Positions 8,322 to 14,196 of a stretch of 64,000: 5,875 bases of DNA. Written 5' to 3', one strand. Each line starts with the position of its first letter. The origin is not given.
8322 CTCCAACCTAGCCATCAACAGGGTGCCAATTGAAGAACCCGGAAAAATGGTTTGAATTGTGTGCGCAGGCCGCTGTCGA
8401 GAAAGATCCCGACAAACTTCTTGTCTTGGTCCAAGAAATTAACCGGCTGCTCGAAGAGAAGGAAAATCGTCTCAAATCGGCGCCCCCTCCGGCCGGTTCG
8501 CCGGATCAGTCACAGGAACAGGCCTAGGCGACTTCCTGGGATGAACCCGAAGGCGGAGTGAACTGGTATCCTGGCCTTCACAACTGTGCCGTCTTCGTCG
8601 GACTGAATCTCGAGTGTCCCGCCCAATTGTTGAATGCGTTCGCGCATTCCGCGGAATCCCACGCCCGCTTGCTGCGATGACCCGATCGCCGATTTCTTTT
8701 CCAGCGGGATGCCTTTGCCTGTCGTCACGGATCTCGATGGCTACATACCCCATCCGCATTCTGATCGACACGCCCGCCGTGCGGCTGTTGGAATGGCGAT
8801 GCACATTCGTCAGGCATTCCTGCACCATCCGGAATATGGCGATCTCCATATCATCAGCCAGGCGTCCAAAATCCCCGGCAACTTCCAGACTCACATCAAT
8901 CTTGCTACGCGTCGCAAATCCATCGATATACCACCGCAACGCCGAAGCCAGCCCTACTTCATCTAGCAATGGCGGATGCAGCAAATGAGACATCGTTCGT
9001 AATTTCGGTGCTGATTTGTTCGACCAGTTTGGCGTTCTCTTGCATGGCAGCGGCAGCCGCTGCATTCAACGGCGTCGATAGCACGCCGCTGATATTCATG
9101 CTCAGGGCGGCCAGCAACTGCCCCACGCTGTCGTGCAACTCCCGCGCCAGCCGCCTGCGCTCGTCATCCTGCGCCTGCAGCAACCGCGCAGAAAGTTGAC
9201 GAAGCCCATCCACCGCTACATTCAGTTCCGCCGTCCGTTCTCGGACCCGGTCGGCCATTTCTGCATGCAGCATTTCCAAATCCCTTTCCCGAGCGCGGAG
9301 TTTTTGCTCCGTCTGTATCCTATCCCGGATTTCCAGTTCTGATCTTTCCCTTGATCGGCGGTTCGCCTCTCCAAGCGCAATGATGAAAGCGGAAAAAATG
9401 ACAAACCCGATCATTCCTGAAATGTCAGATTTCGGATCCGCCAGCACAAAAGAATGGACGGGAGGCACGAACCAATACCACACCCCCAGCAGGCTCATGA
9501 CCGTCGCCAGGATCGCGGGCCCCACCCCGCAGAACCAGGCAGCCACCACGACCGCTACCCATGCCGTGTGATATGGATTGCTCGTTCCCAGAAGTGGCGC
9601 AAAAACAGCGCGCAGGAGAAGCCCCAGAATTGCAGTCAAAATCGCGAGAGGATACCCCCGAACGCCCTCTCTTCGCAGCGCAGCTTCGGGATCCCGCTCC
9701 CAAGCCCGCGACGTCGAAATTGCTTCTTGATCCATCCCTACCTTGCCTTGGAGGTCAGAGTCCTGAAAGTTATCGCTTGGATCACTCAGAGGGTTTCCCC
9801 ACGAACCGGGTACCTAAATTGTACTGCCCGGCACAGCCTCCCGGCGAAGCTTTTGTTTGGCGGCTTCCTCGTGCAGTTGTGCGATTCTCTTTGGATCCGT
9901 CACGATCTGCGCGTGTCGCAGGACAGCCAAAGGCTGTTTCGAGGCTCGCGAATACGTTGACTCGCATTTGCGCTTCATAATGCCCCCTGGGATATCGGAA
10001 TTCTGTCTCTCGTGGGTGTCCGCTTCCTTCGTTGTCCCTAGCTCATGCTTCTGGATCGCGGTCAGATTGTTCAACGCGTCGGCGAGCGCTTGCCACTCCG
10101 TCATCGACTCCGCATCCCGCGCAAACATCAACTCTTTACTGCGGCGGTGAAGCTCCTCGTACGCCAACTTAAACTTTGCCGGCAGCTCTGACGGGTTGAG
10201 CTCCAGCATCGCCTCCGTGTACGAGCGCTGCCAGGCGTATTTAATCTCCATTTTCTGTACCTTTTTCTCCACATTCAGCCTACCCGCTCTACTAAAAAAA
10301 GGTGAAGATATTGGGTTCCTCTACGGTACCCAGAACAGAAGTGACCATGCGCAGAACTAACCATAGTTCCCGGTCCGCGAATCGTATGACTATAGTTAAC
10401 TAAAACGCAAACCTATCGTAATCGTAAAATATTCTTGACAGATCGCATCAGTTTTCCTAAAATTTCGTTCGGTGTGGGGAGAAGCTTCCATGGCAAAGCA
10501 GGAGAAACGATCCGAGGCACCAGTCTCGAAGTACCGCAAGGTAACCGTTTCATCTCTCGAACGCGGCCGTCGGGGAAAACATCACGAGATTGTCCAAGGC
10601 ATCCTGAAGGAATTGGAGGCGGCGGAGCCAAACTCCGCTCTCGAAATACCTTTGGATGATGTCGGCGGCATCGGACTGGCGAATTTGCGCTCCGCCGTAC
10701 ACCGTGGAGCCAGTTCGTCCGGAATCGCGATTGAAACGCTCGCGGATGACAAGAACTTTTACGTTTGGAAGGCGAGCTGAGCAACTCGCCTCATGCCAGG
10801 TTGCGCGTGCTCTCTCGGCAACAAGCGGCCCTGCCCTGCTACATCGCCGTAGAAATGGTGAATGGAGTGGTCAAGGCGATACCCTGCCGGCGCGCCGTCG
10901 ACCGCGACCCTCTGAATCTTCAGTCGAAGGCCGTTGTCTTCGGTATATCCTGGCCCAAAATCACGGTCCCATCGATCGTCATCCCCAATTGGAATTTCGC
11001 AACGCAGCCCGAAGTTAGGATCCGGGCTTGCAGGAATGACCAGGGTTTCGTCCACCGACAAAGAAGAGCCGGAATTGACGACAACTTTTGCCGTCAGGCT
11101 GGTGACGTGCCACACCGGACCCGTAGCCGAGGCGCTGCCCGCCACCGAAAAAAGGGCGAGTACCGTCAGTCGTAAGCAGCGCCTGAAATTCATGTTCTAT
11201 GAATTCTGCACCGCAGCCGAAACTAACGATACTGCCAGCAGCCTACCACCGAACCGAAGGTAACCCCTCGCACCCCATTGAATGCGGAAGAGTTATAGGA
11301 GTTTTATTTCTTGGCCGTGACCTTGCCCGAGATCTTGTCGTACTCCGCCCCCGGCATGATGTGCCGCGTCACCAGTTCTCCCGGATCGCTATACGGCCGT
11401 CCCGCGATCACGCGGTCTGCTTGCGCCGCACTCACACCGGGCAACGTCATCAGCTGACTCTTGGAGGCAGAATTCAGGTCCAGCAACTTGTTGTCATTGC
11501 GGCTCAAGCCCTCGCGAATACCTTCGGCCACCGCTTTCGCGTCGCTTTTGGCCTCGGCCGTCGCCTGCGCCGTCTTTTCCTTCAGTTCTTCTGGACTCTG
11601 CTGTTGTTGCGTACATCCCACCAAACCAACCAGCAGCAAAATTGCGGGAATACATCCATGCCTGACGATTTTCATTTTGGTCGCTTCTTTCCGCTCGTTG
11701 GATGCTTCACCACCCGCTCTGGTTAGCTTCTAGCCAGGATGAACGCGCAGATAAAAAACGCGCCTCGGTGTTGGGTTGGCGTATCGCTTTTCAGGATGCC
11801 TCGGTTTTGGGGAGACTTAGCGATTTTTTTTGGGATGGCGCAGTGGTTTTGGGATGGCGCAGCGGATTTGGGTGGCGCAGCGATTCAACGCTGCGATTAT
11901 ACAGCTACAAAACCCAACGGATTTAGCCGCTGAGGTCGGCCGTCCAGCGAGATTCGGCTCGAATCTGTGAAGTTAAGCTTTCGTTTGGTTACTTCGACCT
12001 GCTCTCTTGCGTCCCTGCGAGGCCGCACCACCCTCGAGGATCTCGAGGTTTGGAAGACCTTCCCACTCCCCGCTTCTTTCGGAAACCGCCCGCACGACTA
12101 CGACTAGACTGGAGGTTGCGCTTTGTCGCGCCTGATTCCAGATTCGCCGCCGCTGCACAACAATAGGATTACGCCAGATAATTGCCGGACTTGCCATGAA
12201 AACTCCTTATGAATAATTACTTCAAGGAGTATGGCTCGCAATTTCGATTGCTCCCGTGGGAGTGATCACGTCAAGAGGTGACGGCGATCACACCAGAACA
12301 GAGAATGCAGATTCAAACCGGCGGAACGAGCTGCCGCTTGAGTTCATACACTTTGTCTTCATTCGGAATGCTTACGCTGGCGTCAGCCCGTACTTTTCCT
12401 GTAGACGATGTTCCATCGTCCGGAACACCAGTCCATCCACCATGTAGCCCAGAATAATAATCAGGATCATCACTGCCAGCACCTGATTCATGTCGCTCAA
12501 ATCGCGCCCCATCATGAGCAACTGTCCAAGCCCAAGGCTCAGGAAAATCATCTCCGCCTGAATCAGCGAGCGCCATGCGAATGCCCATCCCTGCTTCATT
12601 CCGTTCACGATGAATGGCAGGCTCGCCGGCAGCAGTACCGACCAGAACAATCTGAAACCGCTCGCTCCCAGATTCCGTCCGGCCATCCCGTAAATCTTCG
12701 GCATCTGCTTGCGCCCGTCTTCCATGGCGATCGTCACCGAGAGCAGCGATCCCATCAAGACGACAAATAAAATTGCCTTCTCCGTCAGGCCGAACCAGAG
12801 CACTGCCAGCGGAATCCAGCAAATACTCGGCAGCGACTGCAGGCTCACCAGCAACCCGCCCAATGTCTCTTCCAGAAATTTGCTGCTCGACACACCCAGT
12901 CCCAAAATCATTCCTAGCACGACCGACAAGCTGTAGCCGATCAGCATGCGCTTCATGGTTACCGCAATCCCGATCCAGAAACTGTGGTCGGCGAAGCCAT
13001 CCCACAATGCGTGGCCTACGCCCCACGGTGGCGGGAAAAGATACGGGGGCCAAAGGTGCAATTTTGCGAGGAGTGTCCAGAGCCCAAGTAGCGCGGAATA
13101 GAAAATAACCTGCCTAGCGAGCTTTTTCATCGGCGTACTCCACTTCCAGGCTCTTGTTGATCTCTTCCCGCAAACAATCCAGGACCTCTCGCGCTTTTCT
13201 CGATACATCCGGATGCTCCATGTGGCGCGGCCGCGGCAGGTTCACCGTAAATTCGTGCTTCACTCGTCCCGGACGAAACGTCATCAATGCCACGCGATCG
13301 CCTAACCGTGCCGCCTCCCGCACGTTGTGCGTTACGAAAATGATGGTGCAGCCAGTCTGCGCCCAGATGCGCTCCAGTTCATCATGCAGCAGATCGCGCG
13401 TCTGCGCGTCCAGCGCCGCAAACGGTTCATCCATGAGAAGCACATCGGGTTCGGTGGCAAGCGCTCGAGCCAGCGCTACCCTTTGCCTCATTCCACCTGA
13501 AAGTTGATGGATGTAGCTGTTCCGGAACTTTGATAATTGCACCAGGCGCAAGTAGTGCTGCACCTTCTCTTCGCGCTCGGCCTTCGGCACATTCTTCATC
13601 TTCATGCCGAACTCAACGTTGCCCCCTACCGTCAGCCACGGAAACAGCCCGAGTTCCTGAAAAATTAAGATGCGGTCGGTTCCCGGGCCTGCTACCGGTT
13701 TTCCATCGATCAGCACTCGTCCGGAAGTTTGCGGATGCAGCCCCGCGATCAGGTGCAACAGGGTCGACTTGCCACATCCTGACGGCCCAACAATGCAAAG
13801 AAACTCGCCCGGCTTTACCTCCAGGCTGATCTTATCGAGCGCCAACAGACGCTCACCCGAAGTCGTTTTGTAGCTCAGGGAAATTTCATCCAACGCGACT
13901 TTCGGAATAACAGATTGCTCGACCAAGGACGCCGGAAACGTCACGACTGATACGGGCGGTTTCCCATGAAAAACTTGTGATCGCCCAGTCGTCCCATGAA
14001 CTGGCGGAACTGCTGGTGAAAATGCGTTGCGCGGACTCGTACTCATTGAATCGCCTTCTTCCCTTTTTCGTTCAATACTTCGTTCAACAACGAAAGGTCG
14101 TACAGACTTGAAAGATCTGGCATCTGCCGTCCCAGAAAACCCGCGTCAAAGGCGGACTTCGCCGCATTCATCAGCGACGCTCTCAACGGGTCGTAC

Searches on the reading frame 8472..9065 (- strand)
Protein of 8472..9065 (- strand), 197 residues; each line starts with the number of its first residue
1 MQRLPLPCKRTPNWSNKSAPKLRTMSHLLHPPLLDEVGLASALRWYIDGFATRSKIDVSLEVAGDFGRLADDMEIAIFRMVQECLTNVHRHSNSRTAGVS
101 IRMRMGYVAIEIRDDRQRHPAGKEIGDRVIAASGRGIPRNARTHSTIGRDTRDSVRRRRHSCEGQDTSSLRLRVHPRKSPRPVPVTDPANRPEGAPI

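Call 75: search_protein_families(library=padloc, alignment_id=A5, max_evalue=0.00001)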
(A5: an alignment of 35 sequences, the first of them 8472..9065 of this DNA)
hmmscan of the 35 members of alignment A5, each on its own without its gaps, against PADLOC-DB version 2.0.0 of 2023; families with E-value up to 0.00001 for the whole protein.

A. member 1, window:8472-9065:- (197 aa): 0 families

B. families by the number of members that match (of 35 scanned): 7 families
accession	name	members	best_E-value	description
PDLC04135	mad3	1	4e-35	mads_3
PDLC04140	mad8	1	9.2e-13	mads_8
PDLC04518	PDC-M21C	1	1.4e-12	-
PDLC02914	ATPase-Toprim_I-B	1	6.3e-09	-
PDLC02980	AriA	1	1.9e-08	-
PDLC00405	SduA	1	3.3e-08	DUF4263 domain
PDLC04055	PD-T4-6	1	5e-06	-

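Call 76: search_protein_families(library=pfam, alignment_id=A5, max_evalue=0.00001)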
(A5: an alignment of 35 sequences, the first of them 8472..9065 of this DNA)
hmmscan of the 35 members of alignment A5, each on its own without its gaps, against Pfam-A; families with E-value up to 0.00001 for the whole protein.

A. member 1, window:8472-9065:- (197 aa): 0 families

B. families by the number of members that match (of 35 scanned): 39 families (the first 25 are shown)
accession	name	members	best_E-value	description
PF00072.30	Response_reg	2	3e-29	Response regulator receiver domain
PF02518.31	HATPase_c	2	4e-26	Histidine kinase-, DNA gyrase B-, and HSP90-like ATPase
PF13379.11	NMT1_2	2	5.2e-25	NMT1-like family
PF00512.31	HisKA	2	4e-11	His Kinase A (phospho-acceptor) domain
PF03976.20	PPK2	1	4e-70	Polyphosphate kinase 2 (PPK2)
PF13426.13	PAS_9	1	8.2e-61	PAS domain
PF13561.12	adh_short_C2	1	1.4e-58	Enoyl-(Acyl carrier protein) reductase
PF00989.32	PAS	1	6.5e-57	PAS fold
PF00106.31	adh_short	1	4.8e-47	short chain dehydrogenase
PF13460.12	NAD_binding_10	1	3.3e-44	NAD(P)H-binding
PF08447.18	PAS_3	1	2.7e-42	PAS fold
PF12852.13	Cupin_6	1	7.8e-41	Cupin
PF08448.16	PAS_4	1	4e-36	PAS fold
PF00005.33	ABC_tran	1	3.2e-35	ABC transporter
PF02082.26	Rrf2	1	1.3e-31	Iron-dependent Transcriptional regulator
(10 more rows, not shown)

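Call 77: search_protein_families(library=padloc, proteins=[window:8472-9065:-], max_evalue=0.001)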
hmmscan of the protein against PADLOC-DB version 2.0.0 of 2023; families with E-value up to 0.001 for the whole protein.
window:8472-9065:- (197 aa): 0 families

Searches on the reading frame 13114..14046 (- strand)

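Call 79: search_protein_families(library=padloc, proteins=[window:13114-14046:-], max_evalue=0.0001)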
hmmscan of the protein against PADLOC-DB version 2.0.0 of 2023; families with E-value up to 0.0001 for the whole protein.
window:13114-14046:- (310 aa): 5 families
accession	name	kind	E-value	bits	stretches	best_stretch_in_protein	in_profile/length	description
PDLC04135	mad3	-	4e-35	120.1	2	161-267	243-350/374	mads_3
PDLC04140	mad8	-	9.2e-13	46.4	1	68-244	15-236/314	mads_8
PDLC02914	ATPase-Toprim_I-B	-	6.3e-09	33.5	0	182-241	185-244/443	-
PDLC02980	AriA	-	1.9e-08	32.7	0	176-241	232-299/304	-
PDLC04164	AriA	-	3.8e-05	21.4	0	177-241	167-232/253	-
